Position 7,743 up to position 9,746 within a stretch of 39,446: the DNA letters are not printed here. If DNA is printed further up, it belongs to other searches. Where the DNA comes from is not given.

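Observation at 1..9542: Two catalytically intact-looking flavin-dependent halogenase paralogues embedded in a sugar-uptake locus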

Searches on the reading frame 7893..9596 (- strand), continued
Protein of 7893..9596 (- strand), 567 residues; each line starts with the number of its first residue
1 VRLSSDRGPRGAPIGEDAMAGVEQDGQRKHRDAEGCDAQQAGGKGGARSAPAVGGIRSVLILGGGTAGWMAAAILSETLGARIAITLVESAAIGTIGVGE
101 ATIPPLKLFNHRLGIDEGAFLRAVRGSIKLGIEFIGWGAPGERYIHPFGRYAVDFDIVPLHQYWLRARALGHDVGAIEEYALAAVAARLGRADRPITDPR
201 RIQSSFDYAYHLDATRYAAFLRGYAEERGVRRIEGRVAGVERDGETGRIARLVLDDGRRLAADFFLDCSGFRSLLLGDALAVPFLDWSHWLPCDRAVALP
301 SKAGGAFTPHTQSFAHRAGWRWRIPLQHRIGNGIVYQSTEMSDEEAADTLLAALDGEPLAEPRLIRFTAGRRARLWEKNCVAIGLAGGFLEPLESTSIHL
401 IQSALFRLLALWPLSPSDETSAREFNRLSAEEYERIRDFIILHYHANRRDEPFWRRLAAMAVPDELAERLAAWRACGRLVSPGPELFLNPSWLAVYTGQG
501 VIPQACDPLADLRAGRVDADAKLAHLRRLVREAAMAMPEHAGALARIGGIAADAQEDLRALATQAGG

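Call 20: search_solved_structures(query=window:7893-9596:-, show_alignments=5, max_evalue=1e-84)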
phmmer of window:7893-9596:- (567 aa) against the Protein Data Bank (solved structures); distinct sequences matched with E-value up to 1e-84: 4.
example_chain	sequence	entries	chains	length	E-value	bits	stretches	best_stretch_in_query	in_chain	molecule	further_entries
6y1w_A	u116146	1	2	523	8.7e-138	463.8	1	55-546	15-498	Putative tryptophan halogenase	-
9luq_A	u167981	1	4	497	2.7e-135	455.6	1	55-545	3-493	Tryptophan halogenase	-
6frl_A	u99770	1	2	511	2.8e-135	455.6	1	56-550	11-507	Tryptophan halogenase superfamily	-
8fov_A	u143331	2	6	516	1e-85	292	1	56-509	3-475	Tryptophan 5-halogenase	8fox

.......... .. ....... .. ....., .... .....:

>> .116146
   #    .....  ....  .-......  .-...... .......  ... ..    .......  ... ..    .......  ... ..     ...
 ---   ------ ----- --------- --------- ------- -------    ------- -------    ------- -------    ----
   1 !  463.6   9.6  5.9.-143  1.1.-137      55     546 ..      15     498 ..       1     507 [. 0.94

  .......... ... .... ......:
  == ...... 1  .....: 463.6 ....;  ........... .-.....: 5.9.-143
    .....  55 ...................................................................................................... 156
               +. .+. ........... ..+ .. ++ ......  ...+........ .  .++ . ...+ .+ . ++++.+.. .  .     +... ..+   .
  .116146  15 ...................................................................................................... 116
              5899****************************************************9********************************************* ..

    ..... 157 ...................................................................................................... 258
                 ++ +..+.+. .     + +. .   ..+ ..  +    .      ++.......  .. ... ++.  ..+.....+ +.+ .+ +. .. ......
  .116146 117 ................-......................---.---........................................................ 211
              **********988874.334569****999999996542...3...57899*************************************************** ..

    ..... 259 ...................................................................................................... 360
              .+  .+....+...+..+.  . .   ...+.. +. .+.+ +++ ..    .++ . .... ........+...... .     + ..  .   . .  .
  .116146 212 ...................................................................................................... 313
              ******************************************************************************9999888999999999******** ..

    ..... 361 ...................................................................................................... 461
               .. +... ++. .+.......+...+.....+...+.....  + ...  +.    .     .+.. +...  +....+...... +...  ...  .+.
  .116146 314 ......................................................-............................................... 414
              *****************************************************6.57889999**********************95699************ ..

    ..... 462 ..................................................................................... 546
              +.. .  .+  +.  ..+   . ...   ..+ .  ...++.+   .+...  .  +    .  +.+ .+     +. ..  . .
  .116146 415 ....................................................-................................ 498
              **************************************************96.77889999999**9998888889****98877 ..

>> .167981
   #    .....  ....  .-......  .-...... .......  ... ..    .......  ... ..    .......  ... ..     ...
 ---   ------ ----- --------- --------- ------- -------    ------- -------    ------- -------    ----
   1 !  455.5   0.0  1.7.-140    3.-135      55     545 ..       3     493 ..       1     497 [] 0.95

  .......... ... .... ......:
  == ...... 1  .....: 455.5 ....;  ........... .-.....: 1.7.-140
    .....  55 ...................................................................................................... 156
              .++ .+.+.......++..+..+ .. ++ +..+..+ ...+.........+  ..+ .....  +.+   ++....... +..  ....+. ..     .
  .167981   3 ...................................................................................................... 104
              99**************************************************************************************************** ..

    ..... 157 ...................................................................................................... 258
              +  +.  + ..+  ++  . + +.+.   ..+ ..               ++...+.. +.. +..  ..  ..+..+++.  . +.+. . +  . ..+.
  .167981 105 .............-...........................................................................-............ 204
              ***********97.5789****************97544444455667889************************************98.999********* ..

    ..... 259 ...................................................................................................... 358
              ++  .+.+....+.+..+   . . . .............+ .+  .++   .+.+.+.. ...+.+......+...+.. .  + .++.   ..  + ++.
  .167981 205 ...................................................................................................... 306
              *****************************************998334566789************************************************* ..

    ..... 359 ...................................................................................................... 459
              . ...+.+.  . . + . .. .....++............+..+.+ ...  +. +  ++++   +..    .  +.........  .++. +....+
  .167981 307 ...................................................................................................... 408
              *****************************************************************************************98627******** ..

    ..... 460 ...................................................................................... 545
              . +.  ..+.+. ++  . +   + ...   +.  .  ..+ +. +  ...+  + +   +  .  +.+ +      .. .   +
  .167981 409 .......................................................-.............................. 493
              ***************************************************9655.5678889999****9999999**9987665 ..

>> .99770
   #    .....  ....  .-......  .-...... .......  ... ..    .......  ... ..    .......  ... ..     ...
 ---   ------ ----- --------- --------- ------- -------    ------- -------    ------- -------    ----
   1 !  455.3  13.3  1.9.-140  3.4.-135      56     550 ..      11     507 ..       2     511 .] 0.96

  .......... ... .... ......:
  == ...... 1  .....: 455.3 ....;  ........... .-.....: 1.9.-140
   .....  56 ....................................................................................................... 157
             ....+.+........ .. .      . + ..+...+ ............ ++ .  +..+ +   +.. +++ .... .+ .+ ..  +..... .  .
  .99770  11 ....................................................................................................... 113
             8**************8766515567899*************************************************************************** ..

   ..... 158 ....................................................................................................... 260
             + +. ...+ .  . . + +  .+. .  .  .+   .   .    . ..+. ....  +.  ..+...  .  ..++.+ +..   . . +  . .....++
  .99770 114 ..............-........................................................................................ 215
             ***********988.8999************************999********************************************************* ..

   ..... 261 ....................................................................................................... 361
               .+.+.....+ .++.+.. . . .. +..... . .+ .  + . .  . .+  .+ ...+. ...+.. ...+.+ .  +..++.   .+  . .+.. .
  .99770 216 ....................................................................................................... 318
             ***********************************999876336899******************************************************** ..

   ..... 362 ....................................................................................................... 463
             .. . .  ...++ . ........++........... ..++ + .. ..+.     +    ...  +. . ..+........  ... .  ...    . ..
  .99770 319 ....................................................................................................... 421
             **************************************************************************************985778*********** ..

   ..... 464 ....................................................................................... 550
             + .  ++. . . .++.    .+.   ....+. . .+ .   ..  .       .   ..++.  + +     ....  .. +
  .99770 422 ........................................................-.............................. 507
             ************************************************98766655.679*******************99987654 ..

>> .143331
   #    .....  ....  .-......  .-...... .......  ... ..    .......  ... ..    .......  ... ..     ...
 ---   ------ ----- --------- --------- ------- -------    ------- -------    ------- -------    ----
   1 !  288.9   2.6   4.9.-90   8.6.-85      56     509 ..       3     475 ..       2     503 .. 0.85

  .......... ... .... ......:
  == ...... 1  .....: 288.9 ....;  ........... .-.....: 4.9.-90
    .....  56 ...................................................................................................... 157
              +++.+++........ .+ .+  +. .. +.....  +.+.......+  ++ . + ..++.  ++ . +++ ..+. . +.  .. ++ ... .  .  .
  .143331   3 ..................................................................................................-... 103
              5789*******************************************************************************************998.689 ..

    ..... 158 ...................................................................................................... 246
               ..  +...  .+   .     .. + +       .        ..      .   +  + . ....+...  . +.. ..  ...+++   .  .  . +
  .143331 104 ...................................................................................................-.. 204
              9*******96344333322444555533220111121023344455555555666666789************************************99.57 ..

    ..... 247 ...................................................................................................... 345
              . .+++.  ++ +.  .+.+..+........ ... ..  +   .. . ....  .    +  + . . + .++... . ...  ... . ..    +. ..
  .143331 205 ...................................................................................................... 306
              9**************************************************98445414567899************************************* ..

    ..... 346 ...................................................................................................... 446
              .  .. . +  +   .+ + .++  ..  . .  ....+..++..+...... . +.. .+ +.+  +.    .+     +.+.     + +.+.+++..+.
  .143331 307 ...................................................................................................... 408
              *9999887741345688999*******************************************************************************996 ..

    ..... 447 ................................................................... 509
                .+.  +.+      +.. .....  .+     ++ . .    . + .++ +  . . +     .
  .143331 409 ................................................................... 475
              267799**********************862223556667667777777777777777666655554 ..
